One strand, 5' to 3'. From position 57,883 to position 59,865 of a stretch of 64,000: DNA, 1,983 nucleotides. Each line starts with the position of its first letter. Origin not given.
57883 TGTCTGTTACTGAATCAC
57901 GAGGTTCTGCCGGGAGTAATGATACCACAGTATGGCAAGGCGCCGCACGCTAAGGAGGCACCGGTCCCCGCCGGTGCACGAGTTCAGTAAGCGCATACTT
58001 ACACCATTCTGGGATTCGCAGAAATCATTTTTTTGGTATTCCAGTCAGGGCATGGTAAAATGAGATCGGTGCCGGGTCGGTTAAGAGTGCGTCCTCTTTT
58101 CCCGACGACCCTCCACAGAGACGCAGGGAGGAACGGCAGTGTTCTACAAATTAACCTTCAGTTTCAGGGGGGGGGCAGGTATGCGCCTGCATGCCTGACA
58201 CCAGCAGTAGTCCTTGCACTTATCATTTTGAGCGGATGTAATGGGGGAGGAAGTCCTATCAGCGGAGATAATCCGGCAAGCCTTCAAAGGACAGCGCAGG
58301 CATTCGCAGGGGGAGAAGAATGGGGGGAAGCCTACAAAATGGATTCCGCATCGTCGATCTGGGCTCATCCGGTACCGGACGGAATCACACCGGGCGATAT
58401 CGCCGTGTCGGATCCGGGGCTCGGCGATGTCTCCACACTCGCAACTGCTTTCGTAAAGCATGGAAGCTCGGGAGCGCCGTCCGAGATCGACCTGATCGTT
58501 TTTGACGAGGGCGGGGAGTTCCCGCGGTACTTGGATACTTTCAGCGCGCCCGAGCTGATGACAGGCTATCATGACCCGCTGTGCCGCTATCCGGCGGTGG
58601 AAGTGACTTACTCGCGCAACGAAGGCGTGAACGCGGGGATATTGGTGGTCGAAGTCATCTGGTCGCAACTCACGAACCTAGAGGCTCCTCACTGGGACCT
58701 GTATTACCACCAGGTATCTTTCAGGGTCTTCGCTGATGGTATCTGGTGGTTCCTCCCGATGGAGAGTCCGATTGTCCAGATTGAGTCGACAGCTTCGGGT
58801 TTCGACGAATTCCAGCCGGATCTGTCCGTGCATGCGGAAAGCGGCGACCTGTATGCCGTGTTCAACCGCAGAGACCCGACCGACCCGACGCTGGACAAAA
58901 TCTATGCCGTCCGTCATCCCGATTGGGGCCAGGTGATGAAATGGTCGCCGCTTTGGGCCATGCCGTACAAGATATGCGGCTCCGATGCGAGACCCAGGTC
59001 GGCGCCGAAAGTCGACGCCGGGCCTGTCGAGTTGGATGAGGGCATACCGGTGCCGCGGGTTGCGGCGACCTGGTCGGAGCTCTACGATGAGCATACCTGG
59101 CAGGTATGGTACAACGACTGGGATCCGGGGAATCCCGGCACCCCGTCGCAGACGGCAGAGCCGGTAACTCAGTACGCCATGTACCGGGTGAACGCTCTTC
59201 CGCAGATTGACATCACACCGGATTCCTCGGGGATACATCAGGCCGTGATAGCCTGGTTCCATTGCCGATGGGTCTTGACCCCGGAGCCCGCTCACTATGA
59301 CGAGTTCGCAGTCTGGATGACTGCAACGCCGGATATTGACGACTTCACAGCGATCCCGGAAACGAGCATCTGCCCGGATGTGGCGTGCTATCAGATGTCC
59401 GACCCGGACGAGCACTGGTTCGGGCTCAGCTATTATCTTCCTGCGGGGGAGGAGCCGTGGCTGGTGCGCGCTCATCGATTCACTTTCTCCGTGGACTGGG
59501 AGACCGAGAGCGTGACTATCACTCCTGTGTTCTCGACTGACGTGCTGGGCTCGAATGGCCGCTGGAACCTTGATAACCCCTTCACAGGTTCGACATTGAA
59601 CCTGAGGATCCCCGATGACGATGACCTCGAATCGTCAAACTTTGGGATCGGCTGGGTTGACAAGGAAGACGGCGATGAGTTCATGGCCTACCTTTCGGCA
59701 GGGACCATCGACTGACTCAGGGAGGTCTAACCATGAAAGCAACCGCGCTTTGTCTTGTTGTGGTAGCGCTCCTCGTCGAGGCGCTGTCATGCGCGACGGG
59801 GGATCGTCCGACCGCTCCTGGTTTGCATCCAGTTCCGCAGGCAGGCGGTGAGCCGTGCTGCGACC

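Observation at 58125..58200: G9 homopolymer in the 5' end of a lipoprotein gene decouples the strong RBS/GTG start from the long ORF: candidate phase-variation switch or homopolymer sequencing error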

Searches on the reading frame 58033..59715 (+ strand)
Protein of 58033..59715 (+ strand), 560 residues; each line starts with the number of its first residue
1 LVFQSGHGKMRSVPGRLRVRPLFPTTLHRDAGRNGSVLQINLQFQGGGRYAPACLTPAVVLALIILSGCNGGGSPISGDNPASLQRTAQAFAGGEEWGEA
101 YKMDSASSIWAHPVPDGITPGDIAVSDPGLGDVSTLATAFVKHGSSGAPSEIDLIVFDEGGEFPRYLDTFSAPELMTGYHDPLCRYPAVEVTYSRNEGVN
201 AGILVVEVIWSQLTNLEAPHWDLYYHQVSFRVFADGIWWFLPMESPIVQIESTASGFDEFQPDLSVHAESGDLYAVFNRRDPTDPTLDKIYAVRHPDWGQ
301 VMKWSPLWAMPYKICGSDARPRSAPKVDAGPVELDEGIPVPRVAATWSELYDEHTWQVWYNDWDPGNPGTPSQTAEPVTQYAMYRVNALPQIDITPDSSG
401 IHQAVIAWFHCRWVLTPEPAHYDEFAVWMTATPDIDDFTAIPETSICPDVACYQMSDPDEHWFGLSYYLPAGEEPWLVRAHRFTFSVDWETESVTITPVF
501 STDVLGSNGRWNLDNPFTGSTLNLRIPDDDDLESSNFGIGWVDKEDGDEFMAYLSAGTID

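Call 5: search_protein_families(library=pfam, proteins=[window:58033-59715:+], max_evalue=0.01)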
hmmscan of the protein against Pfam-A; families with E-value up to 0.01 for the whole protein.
window:58033-59715:+ (560 aa): 0 families

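Call 6: search_protein_families(library=ncbifam, proteins=[window:58033-59715:+], max_evalue=0.01)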
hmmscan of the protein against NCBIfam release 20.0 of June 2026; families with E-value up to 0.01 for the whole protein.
window:58033-59715:+ (560 aa): 0 families

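Call 7: find_homologous_proteins(query=window:58177-59715:+, max_evalue=0.001)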
Query window:58177-59715:+ (512 aa): 19 proteins with E <= 0.001 among 8000 candidates.
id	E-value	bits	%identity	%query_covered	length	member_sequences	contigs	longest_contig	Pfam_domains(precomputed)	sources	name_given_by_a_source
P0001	0.0e+0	1088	100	89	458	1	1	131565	-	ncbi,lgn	-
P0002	1.1e-242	825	80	89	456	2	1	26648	-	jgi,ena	-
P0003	1.2e-214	732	72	89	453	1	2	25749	-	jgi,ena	-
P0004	2.0e-149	517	50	97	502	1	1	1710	-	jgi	-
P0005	1.5e-139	484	49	93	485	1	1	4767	-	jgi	jgi:hypothetical protein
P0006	5.6e-101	357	41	98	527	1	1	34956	-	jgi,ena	-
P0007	4.5e-99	351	42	97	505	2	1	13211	-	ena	-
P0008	2.5e-97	345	40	97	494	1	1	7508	-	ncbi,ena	-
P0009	2.2e-94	335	41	98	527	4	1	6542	-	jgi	-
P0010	1.9e-91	325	41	92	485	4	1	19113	-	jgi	-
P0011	9.1e-82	294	36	98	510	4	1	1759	-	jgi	-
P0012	3.6e-69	252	38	94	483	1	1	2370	-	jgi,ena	-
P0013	2.9e-66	242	36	97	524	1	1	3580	-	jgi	jgi:hypothetical protein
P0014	4.7e-47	179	32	88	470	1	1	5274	-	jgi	jgi:hypothetical protein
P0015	3.2e-44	170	31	96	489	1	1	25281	-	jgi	-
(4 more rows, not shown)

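Call 9: find_encoding_contigs(protein=P0002, flank=6000, max_places=4)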
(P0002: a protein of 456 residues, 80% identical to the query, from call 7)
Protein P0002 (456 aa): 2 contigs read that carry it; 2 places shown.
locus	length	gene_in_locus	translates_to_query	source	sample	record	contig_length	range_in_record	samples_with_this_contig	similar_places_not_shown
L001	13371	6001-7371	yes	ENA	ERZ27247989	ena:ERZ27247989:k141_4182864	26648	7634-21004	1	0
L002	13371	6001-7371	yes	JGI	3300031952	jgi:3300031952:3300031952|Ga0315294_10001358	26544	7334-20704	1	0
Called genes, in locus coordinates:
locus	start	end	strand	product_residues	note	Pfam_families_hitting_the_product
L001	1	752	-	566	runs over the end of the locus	-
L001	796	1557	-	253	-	PF01522:Polysacc_deac_1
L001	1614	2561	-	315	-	PF00398:RrnaAD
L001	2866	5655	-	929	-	-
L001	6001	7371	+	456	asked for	-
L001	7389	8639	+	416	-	-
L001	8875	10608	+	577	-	PF07690:MFS_1, PF13347:MFS_2 (weak)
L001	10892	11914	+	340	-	-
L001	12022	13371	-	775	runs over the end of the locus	PF06739:SBBP (faint)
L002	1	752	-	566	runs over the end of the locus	-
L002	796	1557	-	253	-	PF01522:Polysacc_deac_1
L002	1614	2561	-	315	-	PF00398:RrnaAD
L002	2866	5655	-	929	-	-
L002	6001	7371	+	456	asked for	-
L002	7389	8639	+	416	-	-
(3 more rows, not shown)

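Call 10: find_encoding_contigs(protein=P0003, flank=6000, max_places=4)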
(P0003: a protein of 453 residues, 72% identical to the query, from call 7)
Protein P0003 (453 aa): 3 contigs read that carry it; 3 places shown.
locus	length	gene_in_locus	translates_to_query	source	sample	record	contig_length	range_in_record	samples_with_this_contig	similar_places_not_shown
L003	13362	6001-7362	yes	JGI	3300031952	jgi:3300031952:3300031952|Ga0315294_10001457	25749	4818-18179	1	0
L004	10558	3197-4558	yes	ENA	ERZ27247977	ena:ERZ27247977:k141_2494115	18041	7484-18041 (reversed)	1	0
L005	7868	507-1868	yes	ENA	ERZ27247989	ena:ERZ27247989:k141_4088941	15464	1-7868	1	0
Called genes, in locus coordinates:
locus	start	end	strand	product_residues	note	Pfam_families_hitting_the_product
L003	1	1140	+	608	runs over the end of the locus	-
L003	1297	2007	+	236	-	PF14622:Ribonucleas_3_3, PF00636:Ribonuclease_3, PF00035:dsrm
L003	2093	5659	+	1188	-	PF02463:SMC_N, PF13175:AAA_15, PF13304:AAA_21 (weak), PF13476:AAA_23, PF13555:AAA_29 (weak), PF06470:SMC_hinge, PF13304:AAA_21 (weak)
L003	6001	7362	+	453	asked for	-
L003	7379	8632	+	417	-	-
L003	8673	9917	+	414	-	-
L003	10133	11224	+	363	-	PF02881:SRP54_N (weak), PF13604:AAA_30 (faint), PF00448:SRP54, PF13401:AAA_22 (weak)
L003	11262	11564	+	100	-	-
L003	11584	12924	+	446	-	PF02881:SRP54_N, PF00448:SRP54, PF02978:SRP_SPB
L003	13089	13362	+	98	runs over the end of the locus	-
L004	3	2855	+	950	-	?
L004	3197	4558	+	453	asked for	-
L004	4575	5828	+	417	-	-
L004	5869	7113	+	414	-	-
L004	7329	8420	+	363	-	PF02881:SRP54_N (weak), PF13604:AAA_30 (faint), PF00448:SRP54, PF13401:AAA_22 (weak)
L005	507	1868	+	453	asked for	-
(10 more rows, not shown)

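Call 11: find_encoding_contigs(protein=P0001, flank=6000, max_places=4)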
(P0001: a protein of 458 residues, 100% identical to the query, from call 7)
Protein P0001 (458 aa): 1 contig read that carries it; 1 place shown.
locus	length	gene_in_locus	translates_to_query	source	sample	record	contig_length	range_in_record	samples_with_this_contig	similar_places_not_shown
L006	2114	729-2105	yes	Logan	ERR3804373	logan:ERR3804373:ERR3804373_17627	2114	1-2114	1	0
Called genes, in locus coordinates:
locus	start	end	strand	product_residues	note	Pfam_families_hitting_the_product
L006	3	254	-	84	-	?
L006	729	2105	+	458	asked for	-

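Call 17: find_related_loci(query=A1, collection=metagenome_contigs, flank=3000)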
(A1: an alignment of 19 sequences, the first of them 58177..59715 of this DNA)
Query A1 (512 aa) in metagenome_contigs; peptide patterns used: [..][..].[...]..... (x = any residue, [..] = any of these).
32 stretches matched a pattern; 17 encode a relative of the query (tblastn E <= 1e-3); 17 distinct loci.
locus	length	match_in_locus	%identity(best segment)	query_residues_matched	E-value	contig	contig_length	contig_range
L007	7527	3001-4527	81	1-511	0e+0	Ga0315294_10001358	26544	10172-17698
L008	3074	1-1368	81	53-512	0e+0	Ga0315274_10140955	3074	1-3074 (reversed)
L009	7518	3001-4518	74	1-511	0e+0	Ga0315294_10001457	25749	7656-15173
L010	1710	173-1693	50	6-511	2e-169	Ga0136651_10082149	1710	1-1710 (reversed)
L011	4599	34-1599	42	1-511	2e-108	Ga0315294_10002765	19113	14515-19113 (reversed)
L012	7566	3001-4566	42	1-511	5e-108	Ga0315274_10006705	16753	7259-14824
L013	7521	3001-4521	41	11-512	4e-105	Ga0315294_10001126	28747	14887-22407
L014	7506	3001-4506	42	13-511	5e-105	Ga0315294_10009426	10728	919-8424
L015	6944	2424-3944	41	11-511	4e-104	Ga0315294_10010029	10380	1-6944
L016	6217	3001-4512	41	11-511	9e-99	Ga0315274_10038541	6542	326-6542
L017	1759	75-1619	37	7-512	7e-95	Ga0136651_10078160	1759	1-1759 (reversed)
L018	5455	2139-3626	35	5-494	2e-75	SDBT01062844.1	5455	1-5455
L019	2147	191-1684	38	12-511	5e-77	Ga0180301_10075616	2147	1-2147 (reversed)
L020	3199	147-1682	34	7-512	5e-66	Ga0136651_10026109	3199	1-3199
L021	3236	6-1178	36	120-511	1e-50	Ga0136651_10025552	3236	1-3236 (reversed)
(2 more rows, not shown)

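Call 18: find_related_loci(query=A1, collection=genome_contigs, flank=3000)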
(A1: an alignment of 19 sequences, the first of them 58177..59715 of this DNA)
Query A1 (512 aa) in genome_contigs; peptide patterns used: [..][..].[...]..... (x = any residue, [..] = any of these).
7 stretches matched a pattern; 2 encode a relative of the query (tblastn E <= 1e-3); 2 distinct loci.
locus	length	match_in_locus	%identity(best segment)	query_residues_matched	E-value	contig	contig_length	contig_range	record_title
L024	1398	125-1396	42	13-435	3e-92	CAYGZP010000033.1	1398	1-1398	MAG TPA_asm: Candidatus Woesearchaeota archaeon isolate ERP119294_co1_199 genome assembly, contig: NODE_239900_length_13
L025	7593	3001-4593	31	16-511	4e-42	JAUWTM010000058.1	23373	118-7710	MAG: Planctomycetota bacterium isolate CSMAG_2580 CSMAG_2580_k127_8564818_length_23373_cov_9.0000, whole genome shotgun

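Call 23: find_encoding_contigs(protein=P0007, flank=3000, max_places=4)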
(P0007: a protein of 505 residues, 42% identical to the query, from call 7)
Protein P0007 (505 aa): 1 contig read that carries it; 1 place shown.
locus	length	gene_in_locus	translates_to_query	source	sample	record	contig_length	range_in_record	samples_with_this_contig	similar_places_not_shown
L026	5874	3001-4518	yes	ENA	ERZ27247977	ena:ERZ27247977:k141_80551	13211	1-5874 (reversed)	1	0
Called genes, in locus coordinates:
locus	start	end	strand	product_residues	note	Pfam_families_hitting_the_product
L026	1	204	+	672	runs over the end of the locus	PF00890:FAD_binding_2 (weak), PF07992:Pyr_redox_2 (weak), PF12831:FAD_oxidored, PF13450:NAD_binding_8 (weak), PF00037:Fer4, PF12838:Fer4_7, PF13187:Fer4_9 (weak), PF14697:Fer4_21, +7 more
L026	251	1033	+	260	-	PF13183:Fer4_8 (faint), PF13534:Fer4_17 (faint), PF12838:Fer4_7, PF13187:Fer4_9, PF13237:Fer4_10, PF14697:Fer4_21 (faint)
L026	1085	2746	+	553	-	PF00890:FAD_binding_2, PF01134:GIDA (faint), PF01266:DAO (weak), PF07992:Pyr_redox_2 (faint)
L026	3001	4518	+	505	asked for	-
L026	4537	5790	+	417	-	-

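Call 24: find_encoding_contigs(protein=P0008, flank=3000, max_places=4)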
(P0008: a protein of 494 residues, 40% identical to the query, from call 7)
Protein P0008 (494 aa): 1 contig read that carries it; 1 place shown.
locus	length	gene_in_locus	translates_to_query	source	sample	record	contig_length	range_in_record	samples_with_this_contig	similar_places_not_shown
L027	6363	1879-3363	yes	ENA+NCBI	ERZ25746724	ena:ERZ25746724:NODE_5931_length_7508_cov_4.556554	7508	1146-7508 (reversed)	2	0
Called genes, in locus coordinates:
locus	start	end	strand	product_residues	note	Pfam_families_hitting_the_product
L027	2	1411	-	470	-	?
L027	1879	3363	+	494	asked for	-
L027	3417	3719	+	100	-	-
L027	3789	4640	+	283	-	-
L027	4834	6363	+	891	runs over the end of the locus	?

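Call 25: find_encoding_contigs(protein=P0012, flank=3000, max_places=4)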
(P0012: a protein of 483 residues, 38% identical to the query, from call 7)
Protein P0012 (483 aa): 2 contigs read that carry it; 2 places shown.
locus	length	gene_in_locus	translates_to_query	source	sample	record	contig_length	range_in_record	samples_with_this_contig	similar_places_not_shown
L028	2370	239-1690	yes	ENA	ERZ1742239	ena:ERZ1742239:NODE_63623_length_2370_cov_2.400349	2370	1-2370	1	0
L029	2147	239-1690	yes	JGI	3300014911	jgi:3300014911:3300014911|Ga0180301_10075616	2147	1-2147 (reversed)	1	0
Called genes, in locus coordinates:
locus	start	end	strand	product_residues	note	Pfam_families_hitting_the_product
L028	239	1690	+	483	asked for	-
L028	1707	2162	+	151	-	-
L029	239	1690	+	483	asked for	-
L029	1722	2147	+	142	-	?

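Call 27: find_encoding_contigs(protein=P0015, flank=3000, max_places=3)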
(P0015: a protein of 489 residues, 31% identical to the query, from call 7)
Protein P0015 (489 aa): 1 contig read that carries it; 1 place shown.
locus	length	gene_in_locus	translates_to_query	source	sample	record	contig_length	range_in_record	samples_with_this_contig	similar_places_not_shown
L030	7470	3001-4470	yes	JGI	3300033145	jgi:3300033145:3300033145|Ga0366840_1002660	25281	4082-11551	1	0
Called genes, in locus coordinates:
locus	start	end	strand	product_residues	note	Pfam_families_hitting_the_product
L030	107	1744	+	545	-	PF00082:Peptidase_S8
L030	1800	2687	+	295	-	-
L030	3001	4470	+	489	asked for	-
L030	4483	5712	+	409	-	-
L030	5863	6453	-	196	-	PF13302:Acetyltransf_3, PF00583:Acetyltransf_1 (weak)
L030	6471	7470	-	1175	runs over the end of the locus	PF00069:Pkinase, PF07714:PK_Tyr_Ser-Thr, PF13191:AAA_16, PF00515:TPR_1 (faint), PF07719:TPR_2 (faint), PF13424:TPR_12, PF17874:TPR_MalT, PF13424:TPR_12 (weak), +2 more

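Call 28: find_encoding_contigs(protein=P0005, flank=3000, max_places=3)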
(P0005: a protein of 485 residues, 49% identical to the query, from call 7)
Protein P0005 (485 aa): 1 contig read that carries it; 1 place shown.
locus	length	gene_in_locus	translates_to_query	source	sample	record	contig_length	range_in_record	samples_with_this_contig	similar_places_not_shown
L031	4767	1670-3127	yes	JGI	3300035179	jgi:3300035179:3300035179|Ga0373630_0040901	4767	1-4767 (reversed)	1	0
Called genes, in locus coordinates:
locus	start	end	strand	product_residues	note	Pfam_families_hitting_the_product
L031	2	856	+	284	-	?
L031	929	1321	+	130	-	PF01597:GCV_H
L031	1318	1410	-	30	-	-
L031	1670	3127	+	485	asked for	-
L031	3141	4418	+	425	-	-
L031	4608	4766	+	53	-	?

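Call 29: find_encoding_contigs(protein=P0014, flank=3000, max_places=3)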
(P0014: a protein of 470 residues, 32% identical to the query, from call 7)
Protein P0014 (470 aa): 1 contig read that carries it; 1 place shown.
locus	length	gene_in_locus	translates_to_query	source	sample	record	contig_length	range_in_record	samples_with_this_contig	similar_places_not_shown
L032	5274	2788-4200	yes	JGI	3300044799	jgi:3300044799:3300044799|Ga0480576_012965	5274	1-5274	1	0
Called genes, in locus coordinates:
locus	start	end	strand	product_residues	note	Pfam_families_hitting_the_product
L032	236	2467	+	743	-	PF00884:Sulfatase, PF01663:Phosphodiest, PF16347:SGSH_C (weak), PF13428:TPR_14 (faint), PF13432:TPR_16 (faint), PF00515:TPR_1 (faint), PF13181:TPR_8 (faint), PF07719:TPR_2 (weak), +1 more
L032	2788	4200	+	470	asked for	-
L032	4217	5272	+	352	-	?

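Call 42: predict_structure(alignment_id=A1)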
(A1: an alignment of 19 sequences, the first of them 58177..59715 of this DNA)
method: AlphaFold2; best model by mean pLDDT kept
length: 512 residues; sequences in the alignment: 19
mean_pLDDT: 84.8   pTM: 0.87
mean pLDDT of the five models: 84.8, 84.6, 84.4, 84.0, 83.9
residues with pLDDT >= 90: 312; 70-90: 132; 50-70: 27; < 50: 41
segments of 3 or more residues with pLDDT < 50: 1-41
pLDDT, mean of each block of 10 residues (from residue 1): 31 28 23 31 80 94 95 96 96 92 97 90 95 94 95 96 88 94 96 95 89 95 95 84 92 76 90 92 86 94 92 87 70 92 94 94 86 88 93 88 92 92 74 92 91 84 61 92 90 81 89 78
secondary structure, 60 per line:
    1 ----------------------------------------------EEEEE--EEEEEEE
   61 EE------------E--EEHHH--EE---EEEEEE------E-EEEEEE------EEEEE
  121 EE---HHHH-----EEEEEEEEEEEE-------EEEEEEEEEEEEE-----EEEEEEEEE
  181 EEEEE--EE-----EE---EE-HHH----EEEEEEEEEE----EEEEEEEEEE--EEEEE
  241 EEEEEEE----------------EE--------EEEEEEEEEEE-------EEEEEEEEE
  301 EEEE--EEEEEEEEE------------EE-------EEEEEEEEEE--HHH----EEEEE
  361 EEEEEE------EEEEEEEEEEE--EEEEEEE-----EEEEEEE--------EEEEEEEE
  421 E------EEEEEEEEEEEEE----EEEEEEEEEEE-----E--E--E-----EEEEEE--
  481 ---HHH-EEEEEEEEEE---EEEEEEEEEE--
elements in order: E47-51 E54-62 E90-95 E104-109 E116-122 H126-129 E135-146 E154-166 E172-185 E210-219 E224-233 E236-247 E274-284 E292-304 E307-315 E337-346 E356-366 E373-383 E386-392 E398-404 E413-421 E428-440 E445-455 E473-478 E488-497 E501-510

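Call 44: search_protein_representatives(alignment_id=A1)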
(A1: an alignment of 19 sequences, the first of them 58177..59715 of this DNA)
Query: 19 sequences, 500 profile positions. Proteins with E-value up to 0.001 (for the whole library): 83; up to 1e-10: 48; up to 1e-30: 35. The best 83 are listed.
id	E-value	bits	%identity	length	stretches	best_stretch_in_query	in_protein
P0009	2.2e-204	696.5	-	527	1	1-500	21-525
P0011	1.5e-184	631.2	-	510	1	2-499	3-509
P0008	1.3e-181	621.4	-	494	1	8-499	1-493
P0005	3.1e-179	613.6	-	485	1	18-500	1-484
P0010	4.6e-179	613.0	-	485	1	30-499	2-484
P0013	2.1e-170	584.4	-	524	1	2-499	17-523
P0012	3.4e-166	570.6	-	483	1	18-500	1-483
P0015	7.3e-158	543.1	-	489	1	7-499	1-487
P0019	4.0e-147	507.7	-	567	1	2-500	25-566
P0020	7.5e-145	500.1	-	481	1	9-499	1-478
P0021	1.8e-143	495.6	-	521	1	3-498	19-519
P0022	7.5e-134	463.9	-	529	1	2-499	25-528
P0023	4.4e-133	461.3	-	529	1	3-497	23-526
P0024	3.1e-131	455.3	-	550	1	4-499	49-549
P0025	3.3e-131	455.1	-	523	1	1-498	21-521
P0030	1.3e-101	357.6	-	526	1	2-500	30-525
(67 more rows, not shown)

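Call 46: fold_search(model_id=the predicted structure, library=pdb)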
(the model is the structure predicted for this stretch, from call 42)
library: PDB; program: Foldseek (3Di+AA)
matches with E <= 10: 600; with E <= 0.001: 94
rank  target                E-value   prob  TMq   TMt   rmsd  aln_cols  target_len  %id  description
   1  8uvv                  5.9e-08  1.00  0.43  0.47   7.4       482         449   10  The NanJ sialidase catalytic domain in complex with Neu5Ac (released 2024-09-04)
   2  2f13                  6.8e-08  1.00  0.37  0.50   9.4       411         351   12  Crystal Structure of the Human Sialidase Neu2 in Complex with 2',3'- dihydroxypropyl ether mimetic Inhibitor (released 2006-11-21)
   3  8url                  1.7e-07  1.00  0.42  0.47   7.5       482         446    9  The Apo NanJ structure from Clostridium perfringens (released 2024-09-04)
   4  6byx_A                2.0e-07  1.00  0.36  0.38  14.0       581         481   10  Complex structure of LOR107 mutant (R259N) with tetrasaccharide substrate (released 2018-02-07)
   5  9c20                  2.2e-07  1.00  0.42  0.47   7.6       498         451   10  The Sialidase NanJ in complex with Neu5,9Ac (released 2024-09-04)
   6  6byt_A                2.5e-07  1.00  0.39  0.41  13.5       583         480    8  Complex structure of LOR107 mutant (R320) with tetrasaccharide substrate (released 2018-02-07)
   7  2f10                  3.5e-07  1.00  0.36  0.49   9.4       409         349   11  Crystal Structure of the Human Sialidase Neu2 in Complex with Peramivir inhibitor (released 2006-11-21)
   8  3a71                  6.3e-07  1.00  0.38  0.51   8.1       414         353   13  High resolution structure of Penicillium chrysogenum alpha-L-arabinanase (released 2010-09-15)
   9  7lbu                  7.0e-07  1.00  0.40  0.51   8.4       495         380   12  Crystal structure of the Propionibacterium acnes surface sialidase (released 2021-12-08)
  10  9ehu_A                7.7e-07  1.00  0.32  0.35  12.2       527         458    9  Crystal structure of the Gamak virus attachment protein head domain (released 2025-03-12)
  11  8u5o                  1.3e-06  1.00  0.37  0.41  13.8       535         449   11  The structure of the catalytic domain of NanI sialdase in complex with Neu5Gc (released 2024-09-04)
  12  2w38                  1.3e-06  1.00  0.30  0.34  20.3       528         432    9  Crystal structure of the pseudaminidase from Pseudomonas aeruginosa (released 2008-12-23)
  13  6byx_B                1.6e-06  1.00  0.39  0.40  14.0       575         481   10  Complex structure of LOR107 mutant (R259N) with tetrasaccharide substrate (released 2018-02-07)
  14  8u2a                  2.5e-06  1.00  0.37  0.41  14.5       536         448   10  Crystal structure of NanI in complex with Neu5,9Ac (released 2024-09-04)
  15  2bf6                  2.7e-06  1.00  0.38  0.42  13.8       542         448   10  Atomic Resolution Structure of the bacterial sialidase NanI from Clostridium perfringens in complex with alpha-Sialic Ac (released 2006-03-09)
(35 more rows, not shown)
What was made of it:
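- On Sialidase / GH33 beta-propeller enzymes: Foldseek matches have TM 0.3-0.5 and about 10% identity (call 46).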

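Call 47: find_encoding_contigs(protein=P0030, flank=1500, max_places=3)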
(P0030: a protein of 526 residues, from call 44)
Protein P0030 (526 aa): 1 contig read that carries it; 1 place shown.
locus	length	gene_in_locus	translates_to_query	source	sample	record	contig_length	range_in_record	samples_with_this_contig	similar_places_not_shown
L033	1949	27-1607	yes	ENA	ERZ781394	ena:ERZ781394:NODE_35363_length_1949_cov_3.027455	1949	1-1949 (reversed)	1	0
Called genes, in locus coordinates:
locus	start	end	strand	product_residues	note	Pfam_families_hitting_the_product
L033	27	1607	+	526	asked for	-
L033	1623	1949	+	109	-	?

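Call 48: find_encoding_contigs(protein=P0020, flank=1500, max_places=3)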
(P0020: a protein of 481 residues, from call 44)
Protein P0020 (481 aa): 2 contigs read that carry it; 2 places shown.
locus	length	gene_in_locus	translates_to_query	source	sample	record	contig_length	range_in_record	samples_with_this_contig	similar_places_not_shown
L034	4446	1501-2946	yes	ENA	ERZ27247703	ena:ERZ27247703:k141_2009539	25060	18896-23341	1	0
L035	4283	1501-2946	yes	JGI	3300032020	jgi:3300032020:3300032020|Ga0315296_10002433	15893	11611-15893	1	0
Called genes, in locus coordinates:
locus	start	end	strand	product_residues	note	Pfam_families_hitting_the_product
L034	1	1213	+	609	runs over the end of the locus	PF01336:tRNA_anti-codon, PF00152:tRNA-synt_2, PF02938:GAD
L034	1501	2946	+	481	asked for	-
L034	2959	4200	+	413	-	-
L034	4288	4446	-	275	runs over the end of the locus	PF01061:ABC2_membrane, PF12730:ABC2_membrane_4 (weak), PF12698:ABC2_membrane_3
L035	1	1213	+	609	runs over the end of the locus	PF01336:tRNA_anti-codon, PF00152:tRNA-synt_2, PF02938:GAD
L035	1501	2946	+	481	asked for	-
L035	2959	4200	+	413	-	-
